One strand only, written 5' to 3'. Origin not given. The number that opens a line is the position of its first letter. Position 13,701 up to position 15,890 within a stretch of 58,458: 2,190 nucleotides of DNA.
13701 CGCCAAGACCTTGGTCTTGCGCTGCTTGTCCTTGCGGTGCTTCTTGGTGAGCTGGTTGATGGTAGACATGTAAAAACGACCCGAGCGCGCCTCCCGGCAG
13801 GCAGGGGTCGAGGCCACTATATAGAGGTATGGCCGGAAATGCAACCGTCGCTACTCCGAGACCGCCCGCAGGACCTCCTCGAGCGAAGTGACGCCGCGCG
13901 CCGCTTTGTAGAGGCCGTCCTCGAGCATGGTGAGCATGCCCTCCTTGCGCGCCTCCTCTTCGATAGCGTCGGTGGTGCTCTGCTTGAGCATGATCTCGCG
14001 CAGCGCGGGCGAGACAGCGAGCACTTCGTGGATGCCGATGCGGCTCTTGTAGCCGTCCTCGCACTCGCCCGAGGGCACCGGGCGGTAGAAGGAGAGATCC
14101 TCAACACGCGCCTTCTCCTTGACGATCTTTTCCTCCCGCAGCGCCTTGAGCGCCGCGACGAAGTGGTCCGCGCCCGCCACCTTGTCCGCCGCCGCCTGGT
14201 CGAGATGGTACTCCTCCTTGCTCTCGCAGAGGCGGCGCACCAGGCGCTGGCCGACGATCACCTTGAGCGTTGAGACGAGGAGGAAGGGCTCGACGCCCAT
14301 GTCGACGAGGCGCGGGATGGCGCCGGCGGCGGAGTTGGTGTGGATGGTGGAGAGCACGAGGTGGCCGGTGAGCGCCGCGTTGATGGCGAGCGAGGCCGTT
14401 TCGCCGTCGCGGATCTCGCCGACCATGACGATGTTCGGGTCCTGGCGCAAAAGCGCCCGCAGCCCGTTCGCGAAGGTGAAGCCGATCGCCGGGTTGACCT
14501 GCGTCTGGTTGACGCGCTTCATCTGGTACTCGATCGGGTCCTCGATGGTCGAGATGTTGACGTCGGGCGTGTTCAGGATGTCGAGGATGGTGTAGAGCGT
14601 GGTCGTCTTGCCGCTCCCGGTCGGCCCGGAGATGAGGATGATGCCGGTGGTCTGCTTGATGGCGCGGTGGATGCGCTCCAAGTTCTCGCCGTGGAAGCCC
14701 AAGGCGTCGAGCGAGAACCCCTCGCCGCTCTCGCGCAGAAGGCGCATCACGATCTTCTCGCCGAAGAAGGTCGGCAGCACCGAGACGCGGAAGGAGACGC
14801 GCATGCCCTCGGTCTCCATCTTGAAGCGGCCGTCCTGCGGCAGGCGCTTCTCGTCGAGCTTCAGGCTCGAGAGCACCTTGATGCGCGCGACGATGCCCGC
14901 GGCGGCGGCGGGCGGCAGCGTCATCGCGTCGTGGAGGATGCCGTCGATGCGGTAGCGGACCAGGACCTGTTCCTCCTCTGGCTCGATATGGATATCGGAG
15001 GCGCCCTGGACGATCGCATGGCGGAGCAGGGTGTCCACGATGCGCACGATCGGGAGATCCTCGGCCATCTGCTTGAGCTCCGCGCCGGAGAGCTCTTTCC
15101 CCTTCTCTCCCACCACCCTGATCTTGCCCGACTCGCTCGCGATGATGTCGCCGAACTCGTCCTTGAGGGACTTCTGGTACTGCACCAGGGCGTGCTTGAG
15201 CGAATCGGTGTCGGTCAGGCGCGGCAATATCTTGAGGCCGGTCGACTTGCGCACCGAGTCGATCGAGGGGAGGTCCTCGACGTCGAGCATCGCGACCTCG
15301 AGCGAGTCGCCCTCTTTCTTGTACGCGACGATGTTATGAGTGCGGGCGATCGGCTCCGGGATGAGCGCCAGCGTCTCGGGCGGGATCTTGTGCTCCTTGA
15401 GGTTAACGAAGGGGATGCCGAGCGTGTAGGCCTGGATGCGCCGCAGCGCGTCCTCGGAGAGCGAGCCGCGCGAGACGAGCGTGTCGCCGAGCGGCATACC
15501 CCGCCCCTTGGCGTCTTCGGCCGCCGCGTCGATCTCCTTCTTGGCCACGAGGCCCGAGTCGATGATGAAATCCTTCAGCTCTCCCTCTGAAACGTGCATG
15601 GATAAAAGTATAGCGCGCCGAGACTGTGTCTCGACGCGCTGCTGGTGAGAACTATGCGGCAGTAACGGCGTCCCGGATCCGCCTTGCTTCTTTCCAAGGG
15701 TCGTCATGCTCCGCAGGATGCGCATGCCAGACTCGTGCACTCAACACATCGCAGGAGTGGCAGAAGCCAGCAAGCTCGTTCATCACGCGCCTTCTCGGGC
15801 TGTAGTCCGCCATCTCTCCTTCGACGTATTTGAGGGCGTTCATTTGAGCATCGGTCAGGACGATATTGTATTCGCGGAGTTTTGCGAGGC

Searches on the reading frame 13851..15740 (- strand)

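Call 61: search_protein_families(library=pfam, proteins=[window:13851-15740:-], max_evalue=0.0001)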
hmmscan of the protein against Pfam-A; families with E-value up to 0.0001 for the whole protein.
window:13851-15740:- (629 aa): 2 families
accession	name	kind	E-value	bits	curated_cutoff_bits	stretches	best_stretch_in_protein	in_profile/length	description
PF00437.27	T2SSE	-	2.2e-128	428.5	24.9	1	226-625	3-370/370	Type II/IV secretion system protein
PF05157.20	MshEN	-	2.3e-14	53.6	23.1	1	107-191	1-86/90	MshEN domain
